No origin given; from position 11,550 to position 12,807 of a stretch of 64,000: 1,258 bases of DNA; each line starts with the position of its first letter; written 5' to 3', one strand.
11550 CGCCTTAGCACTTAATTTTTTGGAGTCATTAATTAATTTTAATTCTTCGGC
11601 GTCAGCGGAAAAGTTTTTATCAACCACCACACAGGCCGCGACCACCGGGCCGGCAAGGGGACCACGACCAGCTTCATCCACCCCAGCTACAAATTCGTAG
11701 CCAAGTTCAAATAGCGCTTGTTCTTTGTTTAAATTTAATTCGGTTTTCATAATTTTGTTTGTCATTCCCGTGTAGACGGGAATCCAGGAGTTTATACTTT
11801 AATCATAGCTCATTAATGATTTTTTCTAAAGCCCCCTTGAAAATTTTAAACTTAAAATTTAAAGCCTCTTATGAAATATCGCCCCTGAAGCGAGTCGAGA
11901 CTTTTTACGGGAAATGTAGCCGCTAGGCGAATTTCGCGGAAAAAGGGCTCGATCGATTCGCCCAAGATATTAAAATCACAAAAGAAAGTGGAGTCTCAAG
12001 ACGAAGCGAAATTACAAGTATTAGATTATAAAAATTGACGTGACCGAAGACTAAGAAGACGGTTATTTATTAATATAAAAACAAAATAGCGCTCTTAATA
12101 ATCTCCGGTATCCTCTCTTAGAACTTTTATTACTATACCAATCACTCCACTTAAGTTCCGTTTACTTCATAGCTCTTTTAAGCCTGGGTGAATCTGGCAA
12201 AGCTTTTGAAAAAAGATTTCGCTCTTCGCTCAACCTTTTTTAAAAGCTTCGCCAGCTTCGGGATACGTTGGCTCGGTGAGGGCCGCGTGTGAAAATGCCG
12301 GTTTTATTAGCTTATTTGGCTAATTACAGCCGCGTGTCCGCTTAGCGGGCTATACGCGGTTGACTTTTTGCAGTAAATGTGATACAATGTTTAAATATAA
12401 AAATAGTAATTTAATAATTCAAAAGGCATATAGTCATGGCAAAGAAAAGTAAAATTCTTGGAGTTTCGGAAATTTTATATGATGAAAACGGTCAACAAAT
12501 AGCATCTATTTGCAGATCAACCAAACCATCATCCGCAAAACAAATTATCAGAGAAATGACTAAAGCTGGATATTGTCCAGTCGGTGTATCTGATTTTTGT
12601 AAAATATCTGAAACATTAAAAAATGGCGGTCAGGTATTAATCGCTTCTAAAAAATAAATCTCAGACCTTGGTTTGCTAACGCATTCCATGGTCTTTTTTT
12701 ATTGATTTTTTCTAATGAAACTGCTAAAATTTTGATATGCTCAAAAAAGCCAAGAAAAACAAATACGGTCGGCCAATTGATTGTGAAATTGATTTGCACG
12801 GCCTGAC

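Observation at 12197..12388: The same structured block plus a distinctive promoter recurs upstream of an unrelated orphan gene, and the promoter also drives the DGR target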

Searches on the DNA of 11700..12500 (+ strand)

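Call 12: search_rna_families(source=window, start=11700, end=12500, threshold=evalue, max_evalue=10)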
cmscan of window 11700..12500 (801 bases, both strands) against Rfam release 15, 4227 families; matches with E-value up to 10: 13.
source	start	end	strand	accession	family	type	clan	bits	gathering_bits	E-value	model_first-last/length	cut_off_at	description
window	12190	12259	-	RF03560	mir-3926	Gene; miRNA;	-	22.6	82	0.17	1-63/63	no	mir-3926 microRNA precursor family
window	11960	12066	+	RF02155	NCRUPAR_2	Gene; lncRNA;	-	22.6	80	4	1-99/99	no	Non-protein coding RNA, upstream of F2R/PAR1 conserved region 2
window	12194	12255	-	RF03912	mir-4659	Gene; miRNA;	-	22.3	92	0.082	1-73/73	no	mir-4659 microRNA precursor family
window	12190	12259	-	RF04124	MIR8565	Gene; miRNA;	-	22.2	136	0.26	40-115/154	no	MIR8565 microRNA precursor family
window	12190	12259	+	RF03560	mir-3926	Gene; miRNA;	-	21.1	82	0.41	1-63/63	no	mir-3926 microRNA precursor family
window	11740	11824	+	RF02748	FtrB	Gene; sRNA;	-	19.9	66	1.4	1-115/115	no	Francisella sRNA B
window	12190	12259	-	RF03694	mir-266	Gene; miRNA;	-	19.2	80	0.78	6-78/83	no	mir-266 microRNA precursor family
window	12189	12260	+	RF04124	MIR8565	Gene; miRNA;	-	18.9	136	1.6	39-116/154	no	MIR8565 microRNA precursor family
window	12187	12265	+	RF03694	mir-266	Gene; miRNA;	-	17.2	80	2.6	1-83/83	no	mir-266 microRNA precursor family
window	12193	12230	-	RF01544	TB11Cs5H3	Gene; snRNA; snoRNA; HACA-box;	-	16.8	50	1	1-65/65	no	Trypanosomatid snoRNA TB11Cs5H3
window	12334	12435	+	RF01242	snR36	Gene; snRNA; snoRNA; HACA-box;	CL00035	15.9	43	2.6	1-180/180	no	Small nucleolar RNA snR36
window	11700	11816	-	RF01477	rli43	Gene; sRNA;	-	13.4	100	1.3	1-122/255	3'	Listeria sRNA rli43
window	12195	12254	-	RF00893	MIR854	Gene; miRNA;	-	10.1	50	6.1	1-221/221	no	MIR854 microRNA precursor family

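Call 67: search_dna_similar(query=window:12060-12440:+, collection=phages, mode=distant, max_evalue=0.01)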
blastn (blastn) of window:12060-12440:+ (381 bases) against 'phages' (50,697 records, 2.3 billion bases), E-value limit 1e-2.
No match.

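Call 104: build_rna_model(alignment_id=A8)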
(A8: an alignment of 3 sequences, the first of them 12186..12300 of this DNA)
Model R1 built from alignment A8 (3 sequences, 117 columns); structure: RNAalifold consensus.
model positions 116; base pairs 27; branch points 1; effective number of sequences 1.77; information 0.59 bits per position. Calibrated on 0.2 Mb of random sequence (short: E-values are rough).
structure used (alignment columns):
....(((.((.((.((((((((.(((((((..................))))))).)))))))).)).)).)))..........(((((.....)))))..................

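Call 105: search_with_rna_model(model_id=R1, sources=[window, L051, L052, L053, L054, L055, L056, L057, L058, L059, L060, L061, L062, L063, L064, L065, L066, L067, L068, L069, L070, L071, L072, L073, L074, L075, L076, L077, L078, L079, L080, L081, L082, L083, L084, L085, L086, L087, L088, L089, L090, L091, L092, L093, L094, L095, L096, L097, L098, L099, L100, L101, L102, L103, L104, L105, L106, L107, L108, L109, L110, L111, L112, L113, L114, L115, L116, L117, L118, L119, L120, L121, L122, L123, L124, L125, L126, L127, L128, L129, L130, L131, L133, L135, L137, L138, L139, L046, L047, L048, L050], max_evalue=1)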
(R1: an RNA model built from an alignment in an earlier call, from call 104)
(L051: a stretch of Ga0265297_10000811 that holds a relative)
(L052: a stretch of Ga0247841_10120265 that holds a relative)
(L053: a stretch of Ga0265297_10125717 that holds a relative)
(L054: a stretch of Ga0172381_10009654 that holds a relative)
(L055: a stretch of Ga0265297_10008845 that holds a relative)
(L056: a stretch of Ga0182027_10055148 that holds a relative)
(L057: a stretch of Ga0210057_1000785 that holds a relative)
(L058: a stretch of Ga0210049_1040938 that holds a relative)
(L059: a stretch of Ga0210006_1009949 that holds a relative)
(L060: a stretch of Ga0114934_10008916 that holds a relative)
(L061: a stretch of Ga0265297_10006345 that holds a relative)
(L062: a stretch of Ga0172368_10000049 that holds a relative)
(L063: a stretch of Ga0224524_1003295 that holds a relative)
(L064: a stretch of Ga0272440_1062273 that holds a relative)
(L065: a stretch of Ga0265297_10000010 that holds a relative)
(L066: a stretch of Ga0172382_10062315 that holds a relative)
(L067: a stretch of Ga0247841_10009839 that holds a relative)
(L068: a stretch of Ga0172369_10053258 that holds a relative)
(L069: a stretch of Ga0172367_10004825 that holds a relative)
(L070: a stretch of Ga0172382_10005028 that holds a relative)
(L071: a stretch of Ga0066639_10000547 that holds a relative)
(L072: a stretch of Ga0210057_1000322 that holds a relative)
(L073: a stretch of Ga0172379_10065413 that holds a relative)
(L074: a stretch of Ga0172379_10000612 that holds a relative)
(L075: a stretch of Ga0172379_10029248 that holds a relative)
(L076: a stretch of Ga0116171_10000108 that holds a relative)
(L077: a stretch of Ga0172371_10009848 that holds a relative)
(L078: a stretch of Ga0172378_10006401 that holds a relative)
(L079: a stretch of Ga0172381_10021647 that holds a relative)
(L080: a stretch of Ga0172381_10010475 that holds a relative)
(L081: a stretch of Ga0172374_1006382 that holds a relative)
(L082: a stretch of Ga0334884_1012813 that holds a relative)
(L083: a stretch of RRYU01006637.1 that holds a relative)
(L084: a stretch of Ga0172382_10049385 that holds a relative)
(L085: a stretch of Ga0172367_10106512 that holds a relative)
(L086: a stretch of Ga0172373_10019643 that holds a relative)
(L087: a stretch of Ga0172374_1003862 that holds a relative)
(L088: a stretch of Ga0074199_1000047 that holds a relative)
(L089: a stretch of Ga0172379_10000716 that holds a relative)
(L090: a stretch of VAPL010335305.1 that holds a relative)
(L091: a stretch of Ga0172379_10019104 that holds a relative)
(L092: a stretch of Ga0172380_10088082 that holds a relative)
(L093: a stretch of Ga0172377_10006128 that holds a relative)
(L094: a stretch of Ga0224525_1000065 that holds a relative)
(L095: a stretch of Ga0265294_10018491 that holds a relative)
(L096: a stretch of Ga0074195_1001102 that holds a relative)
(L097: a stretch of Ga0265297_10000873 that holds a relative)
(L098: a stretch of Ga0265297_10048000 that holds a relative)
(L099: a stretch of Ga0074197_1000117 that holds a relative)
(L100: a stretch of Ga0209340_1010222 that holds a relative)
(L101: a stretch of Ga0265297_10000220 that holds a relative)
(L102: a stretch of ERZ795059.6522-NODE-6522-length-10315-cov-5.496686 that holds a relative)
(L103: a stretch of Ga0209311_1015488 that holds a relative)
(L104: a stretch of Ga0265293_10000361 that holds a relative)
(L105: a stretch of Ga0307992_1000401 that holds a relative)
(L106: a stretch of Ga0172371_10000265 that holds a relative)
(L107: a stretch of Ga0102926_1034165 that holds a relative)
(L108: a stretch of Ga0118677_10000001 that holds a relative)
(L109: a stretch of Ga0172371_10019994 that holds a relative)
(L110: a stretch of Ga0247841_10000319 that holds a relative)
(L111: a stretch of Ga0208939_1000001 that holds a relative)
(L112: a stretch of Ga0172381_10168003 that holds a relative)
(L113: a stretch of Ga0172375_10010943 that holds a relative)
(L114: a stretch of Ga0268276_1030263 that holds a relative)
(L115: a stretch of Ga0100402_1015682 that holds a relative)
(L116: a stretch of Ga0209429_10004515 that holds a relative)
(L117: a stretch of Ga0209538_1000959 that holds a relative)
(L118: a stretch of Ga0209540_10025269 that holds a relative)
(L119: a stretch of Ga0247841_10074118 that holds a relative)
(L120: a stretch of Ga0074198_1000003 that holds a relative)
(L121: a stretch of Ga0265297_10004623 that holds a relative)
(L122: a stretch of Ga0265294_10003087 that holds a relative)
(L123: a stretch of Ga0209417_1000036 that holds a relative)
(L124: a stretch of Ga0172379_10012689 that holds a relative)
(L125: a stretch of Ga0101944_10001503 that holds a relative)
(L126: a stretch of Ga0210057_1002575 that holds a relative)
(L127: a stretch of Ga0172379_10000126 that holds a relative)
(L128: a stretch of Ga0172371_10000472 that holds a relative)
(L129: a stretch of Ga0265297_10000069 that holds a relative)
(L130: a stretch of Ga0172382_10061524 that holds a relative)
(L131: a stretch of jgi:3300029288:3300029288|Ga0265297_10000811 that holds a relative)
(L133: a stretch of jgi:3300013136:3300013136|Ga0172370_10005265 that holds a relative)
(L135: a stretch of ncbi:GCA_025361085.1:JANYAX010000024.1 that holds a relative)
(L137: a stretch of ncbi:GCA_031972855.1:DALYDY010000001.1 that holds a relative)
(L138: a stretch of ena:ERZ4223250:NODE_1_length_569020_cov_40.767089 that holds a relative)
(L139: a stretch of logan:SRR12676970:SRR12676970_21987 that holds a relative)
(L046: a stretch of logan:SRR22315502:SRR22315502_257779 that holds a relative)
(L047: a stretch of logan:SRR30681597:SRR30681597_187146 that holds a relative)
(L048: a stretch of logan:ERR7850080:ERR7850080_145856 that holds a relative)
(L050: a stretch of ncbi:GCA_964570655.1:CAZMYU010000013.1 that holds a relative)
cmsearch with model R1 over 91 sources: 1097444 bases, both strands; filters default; matches with E-value up to 1: 8.
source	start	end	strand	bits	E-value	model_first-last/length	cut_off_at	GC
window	12186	12300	+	121.6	9.9e-36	1-116/116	no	0.5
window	5665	5779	-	116.8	3.3e-34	1-116/116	no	0.52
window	5791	5900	+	90.5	9.9e-26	1-116/116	no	0.37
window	12168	12263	-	42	3.8e-10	1-116/116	no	0.43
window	11836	11963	-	20.3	0.0036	1-116/116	no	0.43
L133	5650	5744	+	16.4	0.065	1-116/116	no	0.31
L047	435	541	+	15.4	0.14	1-116/116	no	0.36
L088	7175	7301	+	14.7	0.22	1-116/116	no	0.34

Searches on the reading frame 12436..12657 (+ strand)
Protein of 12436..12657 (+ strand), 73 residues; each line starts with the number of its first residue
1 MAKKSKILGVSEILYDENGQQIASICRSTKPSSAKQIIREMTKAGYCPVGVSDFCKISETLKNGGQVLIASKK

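Call 19: find_encoding_contigs(protein=window:12436-12657:+, flank=10000, max_places=10)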
Protein window:12436-12657:+ (73 aa): 6 contigs read that carry it; 2 places shown.
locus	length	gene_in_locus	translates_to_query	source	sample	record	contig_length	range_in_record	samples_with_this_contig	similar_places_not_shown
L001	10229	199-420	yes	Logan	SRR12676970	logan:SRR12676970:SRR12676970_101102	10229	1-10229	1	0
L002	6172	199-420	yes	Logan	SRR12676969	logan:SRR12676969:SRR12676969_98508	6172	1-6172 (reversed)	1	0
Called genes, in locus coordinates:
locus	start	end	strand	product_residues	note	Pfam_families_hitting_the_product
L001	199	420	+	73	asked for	-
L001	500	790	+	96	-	PF01713:Smr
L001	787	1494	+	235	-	PF08713:DNA_alkylation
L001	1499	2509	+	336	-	-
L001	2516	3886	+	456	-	PF01406:tRNA-synt_1e, PF09334:tRNA-synt_1g (faint), PF23493:CysS_C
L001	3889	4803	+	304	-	PF01207:Dus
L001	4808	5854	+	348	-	PF01370:Epimerase, PF04321:RmlD_sub_bind, PF16363:GDP_Man_Dehyd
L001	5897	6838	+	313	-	PF01370:Epimerase, PF02719:Polysacc_synt_2 (faint), PF04321:RmlD_sub_bind, PF16363:GDP_Man_Dehyd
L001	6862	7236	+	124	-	PF00814:TsaD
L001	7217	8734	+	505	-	-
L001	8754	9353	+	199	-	PF01928:CYTH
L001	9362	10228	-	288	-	?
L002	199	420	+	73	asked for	-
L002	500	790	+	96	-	PF01713:Smr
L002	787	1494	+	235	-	PF08713:DNA_alkylation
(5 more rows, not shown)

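Call 23: search_protein_families(library=pfam, proteins=[window:12436-12657:+], max_evalue=0.01)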
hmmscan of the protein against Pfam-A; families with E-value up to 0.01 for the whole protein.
window:12436-12657:+ (73 aa): 0 families

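Call 29: find_homologous_proteins(query=window:12436-12657:+, max_evalue=0.001)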
Query window:12436-12657:+ (73 aa): 1 proteins with E <= 0.001 among 1 candidates.
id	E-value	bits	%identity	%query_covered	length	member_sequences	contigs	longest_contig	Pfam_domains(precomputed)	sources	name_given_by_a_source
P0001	2.0e-39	149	100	100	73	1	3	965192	-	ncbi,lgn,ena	ncbi:MAG: hypothetical protein WCK37_01115 [Candidatus Falkowbacteria bacterium]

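Call 85: search_protein_families(library=phrogs, proteins=[window:12436-12657:+], max_evalue=0.01)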
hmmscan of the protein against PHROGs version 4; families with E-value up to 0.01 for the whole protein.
window:12436-12657:+ (73 aa): 1 family
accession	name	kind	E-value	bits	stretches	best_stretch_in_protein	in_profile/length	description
phrog_26315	-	unknown function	0.0078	17.2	0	4-35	19-50/61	-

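Call 86: search_protein_families(library=padloc, proteins=[window:12436-12657:+], max_evalue=0.01)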
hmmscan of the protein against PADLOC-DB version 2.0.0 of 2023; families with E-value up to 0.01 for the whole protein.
window:12436-12657:+ (73 aa): 0 families
